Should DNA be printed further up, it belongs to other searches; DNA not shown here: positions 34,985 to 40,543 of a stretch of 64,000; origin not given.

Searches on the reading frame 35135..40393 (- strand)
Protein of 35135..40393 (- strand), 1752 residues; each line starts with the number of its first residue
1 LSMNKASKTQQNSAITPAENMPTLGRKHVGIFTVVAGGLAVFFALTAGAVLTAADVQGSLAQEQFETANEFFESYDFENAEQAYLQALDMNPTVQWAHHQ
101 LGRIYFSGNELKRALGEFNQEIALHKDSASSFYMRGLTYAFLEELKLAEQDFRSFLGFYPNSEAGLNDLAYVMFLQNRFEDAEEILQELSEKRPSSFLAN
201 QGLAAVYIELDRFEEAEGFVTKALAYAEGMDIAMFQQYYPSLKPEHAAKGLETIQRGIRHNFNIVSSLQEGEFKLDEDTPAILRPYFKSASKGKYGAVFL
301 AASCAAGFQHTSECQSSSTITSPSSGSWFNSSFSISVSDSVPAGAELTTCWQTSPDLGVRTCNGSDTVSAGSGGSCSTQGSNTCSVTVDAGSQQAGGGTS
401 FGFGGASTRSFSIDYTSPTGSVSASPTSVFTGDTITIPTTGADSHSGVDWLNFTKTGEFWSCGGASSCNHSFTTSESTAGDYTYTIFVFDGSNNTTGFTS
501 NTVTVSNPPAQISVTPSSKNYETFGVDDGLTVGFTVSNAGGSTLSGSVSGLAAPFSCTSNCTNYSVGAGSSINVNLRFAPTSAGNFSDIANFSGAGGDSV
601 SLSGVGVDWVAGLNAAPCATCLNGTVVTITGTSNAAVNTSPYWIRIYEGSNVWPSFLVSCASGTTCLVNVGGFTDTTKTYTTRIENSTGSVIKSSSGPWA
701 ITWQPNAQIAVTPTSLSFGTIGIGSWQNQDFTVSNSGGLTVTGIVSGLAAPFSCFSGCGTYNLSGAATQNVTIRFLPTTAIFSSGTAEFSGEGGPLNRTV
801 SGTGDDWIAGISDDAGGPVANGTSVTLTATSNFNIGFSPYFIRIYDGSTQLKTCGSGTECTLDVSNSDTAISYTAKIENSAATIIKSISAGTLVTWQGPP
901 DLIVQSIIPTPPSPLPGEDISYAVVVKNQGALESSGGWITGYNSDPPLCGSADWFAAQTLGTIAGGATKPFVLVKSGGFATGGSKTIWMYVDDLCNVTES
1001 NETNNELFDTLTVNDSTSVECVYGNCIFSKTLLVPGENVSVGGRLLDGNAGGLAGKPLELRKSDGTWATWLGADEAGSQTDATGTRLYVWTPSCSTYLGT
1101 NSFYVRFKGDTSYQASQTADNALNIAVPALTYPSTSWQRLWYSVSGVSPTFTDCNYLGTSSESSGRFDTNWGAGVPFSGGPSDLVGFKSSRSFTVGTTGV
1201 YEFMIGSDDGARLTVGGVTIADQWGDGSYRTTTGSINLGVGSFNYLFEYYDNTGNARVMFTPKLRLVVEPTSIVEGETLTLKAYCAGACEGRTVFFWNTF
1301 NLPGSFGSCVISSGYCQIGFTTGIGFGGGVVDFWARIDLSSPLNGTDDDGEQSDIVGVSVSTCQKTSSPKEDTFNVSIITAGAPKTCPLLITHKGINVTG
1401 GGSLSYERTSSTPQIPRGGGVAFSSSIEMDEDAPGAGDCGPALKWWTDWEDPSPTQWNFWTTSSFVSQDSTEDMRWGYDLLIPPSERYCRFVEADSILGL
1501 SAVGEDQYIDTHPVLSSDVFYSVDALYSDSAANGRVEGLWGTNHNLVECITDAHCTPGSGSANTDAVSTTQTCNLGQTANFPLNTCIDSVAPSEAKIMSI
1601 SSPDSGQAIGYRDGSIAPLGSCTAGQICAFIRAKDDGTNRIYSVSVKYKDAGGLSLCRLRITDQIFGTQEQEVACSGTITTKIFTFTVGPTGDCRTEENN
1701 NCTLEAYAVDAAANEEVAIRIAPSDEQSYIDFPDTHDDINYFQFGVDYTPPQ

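Call 5: search_protein_families(library=pfam, proteins=[window:35135-40393:-], max_evalue=0.1)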
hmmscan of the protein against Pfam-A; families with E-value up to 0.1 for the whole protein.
window:35135-40393:- (1752 aa): 19 families
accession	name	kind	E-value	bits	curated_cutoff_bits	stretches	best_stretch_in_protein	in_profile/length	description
PF14559.12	TPR_19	-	9.6e-12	45.5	25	3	175-227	3-55/68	Tetratricopeptide repeat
PF13431.12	TPR_17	-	4.3e-09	36.4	24.4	1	83-114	1-32/34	Tetratricopeptide repeat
PF07705.17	CARDB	-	7.3e-09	36.2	22.7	1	900-1007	2-99/101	CARDB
PF07719.23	TPR_2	-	2.9e-08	33.6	27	0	64-93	4-33/34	Tetratricopeptide repeat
PF13432.12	TPR_16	-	4.2e-07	30.7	32.7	2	67-123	3-59/65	Tetratricopeptide repeat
PF13414.12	TPR_11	-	3.1e-06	27.2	26.8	1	69-106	2-39/42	TPR repeat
PF07691.17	PA14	-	1e-05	25.8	24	1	1170-1241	31-109/147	PA14 domain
PF13428.12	TPR_14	-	2.5e-05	25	23.5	0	166-205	4-43/44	Tetratricopeptide repeat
PF12895.13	ANAPC3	-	5.9e-05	23.7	27.2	1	169-220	29-79/82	Anaphase-promoting complex, cyclosome, subunit 3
PF13181.12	TPR_8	-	0.00031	21.1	25.7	0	129-161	1-33/34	Tetratricopeptide repeat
PF00515.34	TPR_1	-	0.00067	19.8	27.8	0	76-93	16-33/34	Tetratricopeptide repeat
PF13424.12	TPR_12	-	0.00077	20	30.1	1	168-228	8-76/77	Tetratricopeptide repeat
PF22544.2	HYDIN_VesB_CFA65-like_Ig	-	0.00091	19.9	25.5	0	707-779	1-74/100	HYDIN/CFA65/VesB-like, Ig-like domain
PF15780.11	ASH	-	0.0011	19.5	27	0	543-593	41-89/98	Abnormal spindle-like microcephaly-assoc'd, ASPM-SPD-2-Hydin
PF04733.20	Coatomer_E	-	0.0017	18.3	21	1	178-225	182-229/290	Coatomer epsilon subunit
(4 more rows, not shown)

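Call 6: search_protein_families(library=ncbifam, proteins=[window:35135-40393:-], max_evalue=0.1)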
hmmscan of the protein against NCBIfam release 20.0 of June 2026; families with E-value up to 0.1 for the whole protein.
window:35135-40393:- (1752 aa): 17 families
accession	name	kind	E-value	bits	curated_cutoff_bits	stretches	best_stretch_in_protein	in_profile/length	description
TIGR02917.1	PEP_TPR_lipo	equivalog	5.4e-12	44.4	312.2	1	52-254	150-352/899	XrtA/PEP-CTERM system TPR-repeat protein PrsT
NF012200.0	choice_anch_D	domain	2.9e-09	37.4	45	2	705-790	13-102/108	choice-of-anchor D domain-containing protein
TIGR02521.1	type_IV_pilW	equivalog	1.5e-07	31.2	154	1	59-222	29-194/234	type IV pilus biogenesis/stability protein PilW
TIGR04510.1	mod_pep_cyc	subfamily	1.6e-07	30.3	400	1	63-226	400-565/814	putative peptide modification system cyclase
NF033920.0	C39_PA2778_fam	equivalog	6.6e-05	22.4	150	0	145-227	172-254/255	PA2778 family cysteine peptidase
NF047371.1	FlcA_CTERM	equivalog_domain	0.00019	20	300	1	70-152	448-530/646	periplasmic flagellar collar protein FlcA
NF052415.1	T3SS_chap_SctY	equivalog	0.00049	20.6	70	1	166-227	9-70/106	type III secretion apparatus assembly chaperone SctY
TIGR02552.1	LcrH_SycD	equivalog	0.00051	19.8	104.8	0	168-256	23-111/136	SycD/LcrH family type III secretion system chaperone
TIGR02795.1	tol_pal_ybgF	equivalog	0.00074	20.1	90.1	1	62-164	3-111/119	tol-pal system protein YbgF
NF040959.1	MamA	equivalog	0.0014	18.1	200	1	76-188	86-198/204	magnetosome protein MamA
TIGR03302.1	OM_YfiO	subfamily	0.0067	15.9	81.4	1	55-163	27-149/239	outer membrane protein assembly factor BamD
NF008391.2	PRK11189.1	equivalog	0.011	15.2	250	1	82-193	86-193/297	lipoprotein NlpI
TIGR03939.1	PGA_TPR_OMP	equivalog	0.012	13.9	366.65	1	134-221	400-487/800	poly-beta-1,6 N-acetyl-D-glucosamine export porin PgaA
NF047507.1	TPR_BatC_Lepto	exception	0.017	14.6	175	0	61-99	96-134/214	TPR repeat-containing protein BatC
NF041522.1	TPR_sll0314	equivalog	0.039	13.2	225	1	178-227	161-210/275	Sll0314/Alr1548 family TPR repeat-containing protein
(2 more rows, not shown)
